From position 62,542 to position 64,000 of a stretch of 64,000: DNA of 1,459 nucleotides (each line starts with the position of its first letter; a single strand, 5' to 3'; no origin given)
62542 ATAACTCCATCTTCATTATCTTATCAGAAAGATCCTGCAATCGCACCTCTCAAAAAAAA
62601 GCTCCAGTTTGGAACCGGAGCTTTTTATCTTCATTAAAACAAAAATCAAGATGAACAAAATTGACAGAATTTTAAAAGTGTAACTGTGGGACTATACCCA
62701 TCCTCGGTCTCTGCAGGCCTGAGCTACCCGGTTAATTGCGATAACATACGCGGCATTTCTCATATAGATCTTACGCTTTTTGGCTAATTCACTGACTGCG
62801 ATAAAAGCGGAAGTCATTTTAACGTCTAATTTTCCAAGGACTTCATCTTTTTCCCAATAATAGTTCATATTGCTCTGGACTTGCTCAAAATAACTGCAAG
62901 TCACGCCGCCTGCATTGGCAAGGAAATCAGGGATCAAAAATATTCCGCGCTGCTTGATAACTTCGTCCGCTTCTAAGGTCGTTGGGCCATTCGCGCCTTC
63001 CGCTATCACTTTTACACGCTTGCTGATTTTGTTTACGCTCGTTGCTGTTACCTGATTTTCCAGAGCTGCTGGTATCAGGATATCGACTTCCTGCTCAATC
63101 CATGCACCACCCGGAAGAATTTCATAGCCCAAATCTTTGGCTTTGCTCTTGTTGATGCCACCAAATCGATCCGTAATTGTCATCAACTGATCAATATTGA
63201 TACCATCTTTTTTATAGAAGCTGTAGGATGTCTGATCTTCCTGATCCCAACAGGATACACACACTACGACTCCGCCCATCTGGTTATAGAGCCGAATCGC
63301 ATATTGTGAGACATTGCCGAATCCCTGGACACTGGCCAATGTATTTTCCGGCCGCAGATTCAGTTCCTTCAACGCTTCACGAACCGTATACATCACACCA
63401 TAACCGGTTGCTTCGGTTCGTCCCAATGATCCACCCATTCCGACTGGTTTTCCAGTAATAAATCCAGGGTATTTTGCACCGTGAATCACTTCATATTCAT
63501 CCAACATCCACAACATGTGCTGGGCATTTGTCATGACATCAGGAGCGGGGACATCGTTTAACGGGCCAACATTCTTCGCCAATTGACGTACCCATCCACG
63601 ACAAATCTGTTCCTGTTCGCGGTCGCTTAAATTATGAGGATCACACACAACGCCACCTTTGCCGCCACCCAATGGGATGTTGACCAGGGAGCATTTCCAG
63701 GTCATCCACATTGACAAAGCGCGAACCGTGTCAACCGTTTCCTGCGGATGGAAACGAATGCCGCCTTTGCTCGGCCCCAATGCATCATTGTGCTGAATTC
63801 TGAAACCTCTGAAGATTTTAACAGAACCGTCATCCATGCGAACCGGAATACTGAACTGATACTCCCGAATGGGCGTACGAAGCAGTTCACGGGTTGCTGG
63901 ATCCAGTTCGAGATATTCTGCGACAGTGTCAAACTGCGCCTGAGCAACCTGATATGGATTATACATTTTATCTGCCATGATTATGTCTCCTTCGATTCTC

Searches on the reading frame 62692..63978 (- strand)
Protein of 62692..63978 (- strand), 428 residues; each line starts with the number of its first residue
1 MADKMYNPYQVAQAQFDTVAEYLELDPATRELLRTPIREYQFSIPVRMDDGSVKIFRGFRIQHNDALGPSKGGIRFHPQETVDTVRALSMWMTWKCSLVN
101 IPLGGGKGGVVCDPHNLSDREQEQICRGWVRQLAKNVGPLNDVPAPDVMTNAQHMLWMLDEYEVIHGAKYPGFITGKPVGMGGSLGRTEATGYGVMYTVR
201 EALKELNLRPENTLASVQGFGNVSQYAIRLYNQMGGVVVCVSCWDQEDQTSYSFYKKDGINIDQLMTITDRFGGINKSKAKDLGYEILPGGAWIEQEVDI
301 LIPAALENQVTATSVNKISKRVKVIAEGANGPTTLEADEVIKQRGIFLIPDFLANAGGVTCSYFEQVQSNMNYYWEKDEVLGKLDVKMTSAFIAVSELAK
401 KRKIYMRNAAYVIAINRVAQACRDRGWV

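Call 23: search_protein_families(library=pfam, proteins=[window:62692-63978:-])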
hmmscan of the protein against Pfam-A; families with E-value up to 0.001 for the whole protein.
window:62692-63978:- (428 aa): 2 families
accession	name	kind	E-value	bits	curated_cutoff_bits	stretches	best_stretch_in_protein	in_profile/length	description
PF00208.27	ELFV_dehydrog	-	5.1e-71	239.6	23.4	1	182-426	1-241/241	Glutamate/Leucine/Phenylalanine/Valine dehydrogenase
PF02812.23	ELFV_dehydrog_N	-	1.7e-54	183.5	25.3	1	37-163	2-128/129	Glu/Leu/Phe/Val dehydrogenase, dimerisation domain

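Call 56: find_encoding_contigs(protein=window:62692-63978:-, flank=10000, max_places=3)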
Protein window:62692-63978:- (428 aa): no gene with exactly this product is on record in the collection.
